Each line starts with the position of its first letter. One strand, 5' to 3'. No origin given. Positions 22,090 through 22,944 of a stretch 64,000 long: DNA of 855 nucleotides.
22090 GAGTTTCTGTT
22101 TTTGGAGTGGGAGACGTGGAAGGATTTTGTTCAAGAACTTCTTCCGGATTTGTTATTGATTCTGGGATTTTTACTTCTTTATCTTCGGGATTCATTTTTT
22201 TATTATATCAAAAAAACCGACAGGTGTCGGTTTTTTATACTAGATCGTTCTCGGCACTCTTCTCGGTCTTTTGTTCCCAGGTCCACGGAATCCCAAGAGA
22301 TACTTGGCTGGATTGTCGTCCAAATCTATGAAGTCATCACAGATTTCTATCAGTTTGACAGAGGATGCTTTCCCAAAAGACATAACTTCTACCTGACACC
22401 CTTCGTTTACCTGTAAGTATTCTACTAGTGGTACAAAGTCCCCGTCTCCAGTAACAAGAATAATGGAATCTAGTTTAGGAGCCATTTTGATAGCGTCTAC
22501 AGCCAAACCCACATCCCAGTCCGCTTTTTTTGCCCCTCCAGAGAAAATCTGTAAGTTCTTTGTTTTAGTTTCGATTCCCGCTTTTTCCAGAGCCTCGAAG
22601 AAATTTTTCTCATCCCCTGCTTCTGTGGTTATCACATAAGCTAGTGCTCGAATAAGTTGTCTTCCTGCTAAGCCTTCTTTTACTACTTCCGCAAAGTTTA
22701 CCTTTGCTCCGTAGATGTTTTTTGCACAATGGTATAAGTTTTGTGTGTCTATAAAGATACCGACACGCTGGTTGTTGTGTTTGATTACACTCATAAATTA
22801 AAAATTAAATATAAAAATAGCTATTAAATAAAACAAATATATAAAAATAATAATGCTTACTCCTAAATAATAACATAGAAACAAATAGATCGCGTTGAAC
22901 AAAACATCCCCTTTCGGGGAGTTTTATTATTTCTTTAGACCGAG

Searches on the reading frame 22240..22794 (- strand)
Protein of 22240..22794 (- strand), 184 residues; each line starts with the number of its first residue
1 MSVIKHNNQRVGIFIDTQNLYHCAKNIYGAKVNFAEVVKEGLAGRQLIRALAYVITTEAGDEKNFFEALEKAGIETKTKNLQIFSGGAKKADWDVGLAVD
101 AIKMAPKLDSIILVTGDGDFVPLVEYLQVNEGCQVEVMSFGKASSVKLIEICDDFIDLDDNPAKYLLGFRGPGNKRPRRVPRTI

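Call 5: search_protein_families(library=pfam, proteins=[window:22240-22794:-], max_evalue=1)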
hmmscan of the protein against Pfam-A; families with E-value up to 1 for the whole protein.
window:22240-22794:- (184 aa): 2 families
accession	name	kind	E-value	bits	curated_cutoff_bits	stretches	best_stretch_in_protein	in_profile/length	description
PF01936.24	NYN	-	1.1e-34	120.5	24.2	1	10-159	1-145/145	NYN domain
PF22980.2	Myb_DNA-bind_8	-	0.064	13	27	1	20-40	8-28/50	Myb-like DNA-binding domain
